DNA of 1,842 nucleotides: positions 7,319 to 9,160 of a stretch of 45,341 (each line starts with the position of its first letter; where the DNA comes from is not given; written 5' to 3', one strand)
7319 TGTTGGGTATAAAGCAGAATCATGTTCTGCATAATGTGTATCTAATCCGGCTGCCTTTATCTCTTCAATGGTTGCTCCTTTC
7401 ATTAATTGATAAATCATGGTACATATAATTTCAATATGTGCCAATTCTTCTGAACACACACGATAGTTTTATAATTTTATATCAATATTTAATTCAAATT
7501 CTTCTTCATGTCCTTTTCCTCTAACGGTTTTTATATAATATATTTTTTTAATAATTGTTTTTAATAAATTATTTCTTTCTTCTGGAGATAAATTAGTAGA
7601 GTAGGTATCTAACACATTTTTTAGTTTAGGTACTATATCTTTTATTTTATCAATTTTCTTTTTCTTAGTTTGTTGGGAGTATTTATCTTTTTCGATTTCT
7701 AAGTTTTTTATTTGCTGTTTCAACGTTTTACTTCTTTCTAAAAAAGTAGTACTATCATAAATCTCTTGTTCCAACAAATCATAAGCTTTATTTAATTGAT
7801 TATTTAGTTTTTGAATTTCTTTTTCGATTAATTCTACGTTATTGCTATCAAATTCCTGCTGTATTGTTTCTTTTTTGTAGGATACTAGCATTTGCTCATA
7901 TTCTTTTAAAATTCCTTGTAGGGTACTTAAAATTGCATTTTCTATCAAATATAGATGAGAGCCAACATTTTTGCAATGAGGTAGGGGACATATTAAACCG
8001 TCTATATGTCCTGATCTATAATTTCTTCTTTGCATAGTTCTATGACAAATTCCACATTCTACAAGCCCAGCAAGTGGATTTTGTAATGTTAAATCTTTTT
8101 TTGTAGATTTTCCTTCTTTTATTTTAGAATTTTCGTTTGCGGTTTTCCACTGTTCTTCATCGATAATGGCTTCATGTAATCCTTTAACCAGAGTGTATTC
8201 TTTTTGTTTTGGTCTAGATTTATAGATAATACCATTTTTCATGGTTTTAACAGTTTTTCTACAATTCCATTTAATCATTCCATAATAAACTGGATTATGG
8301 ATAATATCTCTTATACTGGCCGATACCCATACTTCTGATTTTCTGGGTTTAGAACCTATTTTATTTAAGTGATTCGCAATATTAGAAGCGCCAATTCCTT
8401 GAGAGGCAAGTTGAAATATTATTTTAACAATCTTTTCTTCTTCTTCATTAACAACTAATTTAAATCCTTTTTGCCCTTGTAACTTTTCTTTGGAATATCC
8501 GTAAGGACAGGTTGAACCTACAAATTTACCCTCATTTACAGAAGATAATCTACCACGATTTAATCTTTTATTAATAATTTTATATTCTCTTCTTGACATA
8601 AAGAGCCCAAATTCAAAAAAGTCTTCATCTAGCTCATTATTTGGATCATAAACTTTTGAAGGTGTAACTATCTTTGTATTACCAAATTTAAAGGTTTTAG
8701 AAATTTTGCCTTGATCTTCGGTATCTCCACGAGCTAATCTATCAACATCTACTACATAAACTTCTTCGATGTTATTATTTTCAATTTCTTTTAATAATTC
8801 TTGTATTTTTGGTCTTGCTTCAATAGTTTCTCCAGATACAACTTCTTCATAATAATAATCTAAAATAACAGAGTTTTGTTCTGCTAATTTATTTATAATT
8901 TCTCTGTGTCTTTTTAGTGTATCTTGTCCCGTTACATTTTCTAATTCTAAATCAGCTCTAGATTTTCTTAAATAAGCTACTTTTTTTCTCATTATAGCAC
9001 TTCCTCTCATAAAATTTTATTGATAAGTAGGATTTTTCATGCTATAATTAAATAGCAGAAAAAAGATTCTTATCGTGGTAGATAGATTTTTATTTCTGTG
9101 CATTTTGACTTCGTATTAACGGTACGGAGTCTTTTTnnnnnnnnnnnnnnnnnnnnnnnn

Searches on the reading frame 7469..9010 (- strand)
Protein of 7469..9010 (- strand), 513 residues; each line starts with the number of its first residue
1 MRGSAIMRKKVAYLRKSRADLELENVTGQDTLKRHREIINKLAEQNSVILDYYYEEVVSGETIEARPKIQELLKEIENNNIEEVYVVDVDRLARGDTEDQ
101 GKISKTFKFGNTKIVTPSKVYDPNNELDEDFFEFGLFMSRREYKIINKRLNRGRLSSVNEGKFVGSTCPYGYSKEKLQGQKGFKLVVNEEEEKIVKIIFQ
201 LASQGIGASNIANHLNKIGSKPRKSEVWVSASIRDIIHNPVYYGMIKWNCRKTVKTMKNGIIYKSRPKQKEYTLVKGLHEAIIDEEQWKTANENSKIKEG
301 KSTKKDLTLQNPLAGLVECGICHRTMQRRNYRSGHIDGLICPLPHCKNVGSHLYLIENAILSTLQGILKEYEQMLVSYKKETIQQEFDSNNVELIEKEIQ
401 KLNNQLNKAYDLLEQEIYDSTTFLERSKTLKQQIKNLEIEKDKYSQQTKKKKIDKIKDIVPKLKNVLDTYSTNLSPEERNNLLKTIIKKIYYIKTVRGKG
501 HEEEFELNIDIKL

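Call 13: find_related_loci(query=window:7469-9010:-, collection=genome_contigs, flank=10000)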
Query window:7469-9010:- (513 aa) in genome_contigs; peptide patterns used: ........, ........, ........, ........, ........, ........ (x = any residue, [..] = any of these).
131 stretches matched a pattern; 13 encode a relative of the query (tblastn E <= 1e-3); 13 distinct loci.
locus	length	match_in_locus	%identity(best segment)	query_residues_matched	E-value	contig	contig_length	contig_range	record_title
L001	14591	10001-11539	74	1-513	0e+0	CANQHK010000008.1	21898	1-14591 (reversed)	MAG: uncultured Bacilli bacterium isolate Lapin-030__bin61 genome assembly, contig: Lapin-030__NODE_3338_length_21898_co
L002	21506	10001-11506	72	12-513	0e+0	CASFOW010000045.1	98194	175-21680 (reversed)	uncultured bacterium isolate SI.A102.metabat-bins.216 genome assembly, contig: SI.A102.metabat-bins.216.fa_k141_296448,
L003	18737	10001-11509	71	11-513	0e+0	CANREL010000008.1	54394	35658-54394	MAG: uncultured Bacilli bacterium isolate Lapin-024__bin108 genome assembly, contig: Lapin-024__NODE_738_length_54394_co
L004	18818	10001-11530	67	2-513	0e+0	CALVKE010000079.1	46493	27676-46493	MAG: uncultured Bacilli bacterium isolate E15__bin62 genome assembly, contig: E15__k127_2284864, whole genome shotgun se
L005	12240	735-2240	65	12-513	0e+0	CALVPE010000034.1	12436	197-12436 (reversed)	MAG: uncultured Bacilli bacterium isolate E02__bin214 genome assembly, contig: E02__k127_2897574, whole genome shotgun s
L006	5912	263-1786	64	6-507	0e+0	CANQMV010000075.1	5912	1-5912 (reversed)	MAG: uncultured Bacilli bacterium isolate Lapin-012__bin89 genome assembly, contig: Lapin-012__NODE_13026_length_5912_co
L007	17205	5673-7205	61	2-513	0e+0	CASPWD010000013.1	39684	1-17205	MAG: uncultured Bacilli bacterium isolate extra-ERR2497918.26_1677795665 genome assembly, contig: NODE_234_length_39684_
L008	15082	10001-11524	64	7-513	0e+0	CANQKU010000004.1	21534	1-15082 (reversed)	MAG: uncultured Bacilli bacterium isolate Lapin-017__bin42 genome assembly, contig: Lapin-017__NODE_1286_length_21534_co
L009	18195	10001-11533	60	2-513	0e+0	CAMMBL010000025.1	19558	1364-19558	MAG: uncultured Tenericutes bacterium isolate ERR4303219_bin.56_MetaWRAP_v1.1_MAG genome assembly, contig: NODE_3431_len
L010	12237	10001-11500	55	12-513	6e-178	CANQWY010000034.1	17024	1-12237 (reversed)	MAG: uncultured Bacilli bacterium isolate Lapin-012__bin84 genome assembly, contig: Lapin-012__NODE_4246_length_17024_co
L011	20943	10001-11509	70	11-513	0e+0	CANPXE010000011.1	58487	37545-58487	MAG: uncultured Bacilli bacterium isolate Lapin-004__bin77 genome assembly, contig: Lapin-004__NODE_580_length_58487_cov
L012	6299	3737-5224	41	6-499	2e-112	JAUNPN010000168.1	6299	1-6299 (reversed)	MAG: bacterium isolate S36M_St_31 NODE_6995_length_6299_cov_11.219250, whole genome shotgun sequence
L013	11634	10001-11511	47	2-498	1e-56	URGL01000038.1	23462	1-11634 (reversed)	uncultured Clostridiales bacterium isolate UMGS977 genome assembly, contig: NODE_765_length_23462_cov_7.103473, whole ge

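Call 14: find_related_loci(query=window:7469-9010:-, collection=viral_contigs, flank=10000)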
Query window:7469-9010:- (513 aa) in viral_contigs; peptide patterns used: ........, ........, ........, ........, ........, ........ (x = any residue, [..] = any of these).
16 stretches matched a pattern; 3 encode a relative of the query (tblastn E <= 1e-3); 3 distinct loci.
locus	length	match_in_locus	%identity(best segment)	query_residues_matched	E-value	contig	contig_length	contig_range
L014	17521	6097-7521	36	2-497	1e-80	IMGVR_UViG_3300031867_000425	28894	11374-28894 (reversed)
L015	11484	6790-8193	35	13-501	2e-78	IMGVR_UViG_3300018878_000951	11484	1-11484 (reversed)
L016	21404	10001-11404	35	13-501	1e-77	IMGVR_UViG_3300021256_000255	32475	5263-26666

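Call 23: search_protein_families(library=pfam, proteins=[window:7469-9010:-], max_evalue=0.01)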
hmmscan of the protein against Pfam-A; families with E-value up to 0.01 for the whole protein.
window:7469-9010:- (513 aa): 4 families
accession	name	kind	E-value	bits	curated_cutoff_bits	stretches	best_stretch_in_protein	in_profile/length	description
PF07508.19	Recombinase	-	5.1e-19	68.9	21.1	1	189-293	1-97/102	Recombinase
PF00239.26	Resolvase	-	4e-17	63.1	23.3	1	11-162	2-144/145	Resolvase, N terminal domain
PF01983.22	CofC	-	0.00011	22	22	0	360-414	33-87/217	Guanylyl transferase CofC like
PF13408.12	Zn_ribbon_recom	-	0.00023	21.9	25.3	1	312-363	1-56/58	Recombinase zinc beta ribbon domain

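Call 71: search_dna_similar(query=window:7469-8992:-, collection=phages, mode=protein, max_evalue=1e-20, max_rows=12)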
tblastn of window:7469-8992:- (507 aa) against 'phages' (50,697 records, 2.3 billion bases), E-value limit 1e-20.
Records with a match: 37; places in all: 37; records where one place covers at least 80% of the query: 37.
Best place of each record, by identity: <60% 37.
By first word of the organism name: Clostridium 10; Bacillus 9; Brevibacillus 7; Bacteriophage 3; Paenibacillus 2; Thermoanaerobacterium 2; Terrisporobacter 1; Dorea 1; Exiguobacterium 1; Roseburia 1.
By host as written in the record: Brevibacillus laterosporus 7; - 5; Bacillus subtilis BEST7003 4; Paenibacillus larvae H23 2; Clostridium perfringens strain S63 2; Clostridium tetani ATCC 453 2; Clostridium tetani ATCC 19406 2; Clostridium tetani C2 2; and 8 more.
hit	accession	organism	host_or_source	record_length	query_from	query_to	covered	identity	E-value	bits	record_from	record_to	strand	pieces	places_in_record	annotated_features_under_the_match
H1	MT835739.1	Bacteriophage sp.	human fecal samples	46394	7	507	99%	43.1%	2e-90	308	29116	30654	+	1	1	record has no annotation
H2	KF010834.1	Paenibacillus phage phiIBB_P123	Paenibacillus larvae H23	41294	7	507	99%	42.5%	7e-83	286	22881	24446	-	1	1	recombination protein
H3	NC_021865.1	Paenibacillus phage phiIBB_P123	Paenibacillus larvae H23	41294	7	507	99%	42.5%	7e-83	286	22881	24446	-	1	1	integrase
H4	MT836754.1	Bacteriophage sp.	human fecal samples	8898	1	477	94%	40.3%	1e-74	262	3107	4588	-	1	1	record has no annotation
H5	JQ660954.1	Clostridium phage PhiS63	Clostridium perfringens strain S63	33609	1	496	98%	38.4%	4e-64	231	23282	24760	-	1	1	gp24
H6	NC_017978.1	Clostridium phage PhiS63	Clostridium perfringens strain S63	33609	1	496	98%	38.4%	4e-64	231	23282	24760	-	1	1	integrase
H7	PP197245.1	Terrisporobacter phage TVCOM_ph1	Terrisporobacter sp. COM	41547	3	431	85%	39.0%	2e-59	218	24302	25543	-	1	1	integrase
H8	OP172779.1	Dorea phage DO134P1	Dorea sp. 000433215 DA134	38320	7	432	84%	39.2%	2e-62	226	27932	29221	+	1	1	hypothetical protein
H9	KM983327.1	Clostridium phage phiCT453A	Clostridium tetani ATCC 453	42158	1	428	84%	38.1%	6e-61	222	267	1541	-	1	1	serine recombinase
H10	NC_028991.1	Clostridium phage phiCT453A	Clostridium tetani ATCC 453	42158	1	428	84%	38.1%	6e-61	222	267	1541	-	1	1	integrase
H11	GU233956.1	Bacillus phage 11143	Bacillus cereus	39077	7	432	84%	38.1%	6e-59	216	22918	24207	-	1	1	site-specific recombinase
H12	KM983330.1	Clostridium phage phiCT19406A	Clostridium tetani ATCC 19406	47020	1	428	84%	37.9%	4e-61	223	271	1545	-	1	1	serine recombinase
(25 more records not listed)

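Call 88: search_protein_families(library=pfam, proteins=[L010:8311-8736:-, L010:9282-9932:+, L010:7136-7531:-, L010:11585-12061:-, L010:6723-7091:-, L010:5779-6615:-], max_evalue=0.01)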
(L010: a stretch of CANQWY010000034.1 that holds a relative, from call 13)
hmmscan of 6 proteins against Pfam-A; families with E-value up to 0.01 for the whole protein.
L010:8311-8736:- (141 aa): 0 families

L010:9282-9932:+ (216 aa): 2 families
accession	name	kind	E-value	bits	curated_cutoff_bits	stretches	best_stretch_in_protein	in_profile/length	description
PF00072.30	Response_reg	-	6.2e-09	36.5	30.2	1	14-114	8-104/111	Response regulator receiver domain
PF04397.21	LytTR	-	0.00023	21.8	22.6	1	139-213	3-83/98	LytTr DNA-binding domain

L010:7136-7531:- (131 aa): 4 families
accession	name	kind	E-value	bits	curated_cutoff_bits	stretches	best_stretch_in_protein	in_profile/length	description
PF12844.13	HTH_19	-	3.9e-14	52.8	30.2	1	13-71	1-59/64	Helix-turn-helix domain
PF01381.28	HTH_3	-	1.5e-13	51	23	1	16-70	1-55/55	Helix-turn-helix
PF13443.12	HTH_26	-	6.6e-08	33.1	22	1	15-70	1-57/63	Cro/C1-type HTH DNA-binding domain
PF13560.12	HTH_31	-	1.8e-05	25.4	27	1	13-64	3-55/64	Helix-turn-helix domain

L010:11585-12061:- (158 aa): 1 family
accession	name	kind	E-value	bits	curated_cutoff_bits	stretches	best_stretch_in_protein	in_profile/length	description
PF02018.23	CBM_4_9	-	0.0073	17.1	25.9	0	5-98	27-119/136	Carbohydrate binding domain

L010:6723-7091:- (122 aa): 1 family
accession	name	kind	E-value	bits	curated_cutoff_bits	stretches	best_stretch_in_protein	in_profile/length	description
PF05067.18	Mn_catalase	-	1.6e-24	86.8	27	1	1-114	72-198/284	Manganese containing catalase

L010:5779-6615:- (278 aa): 0 families
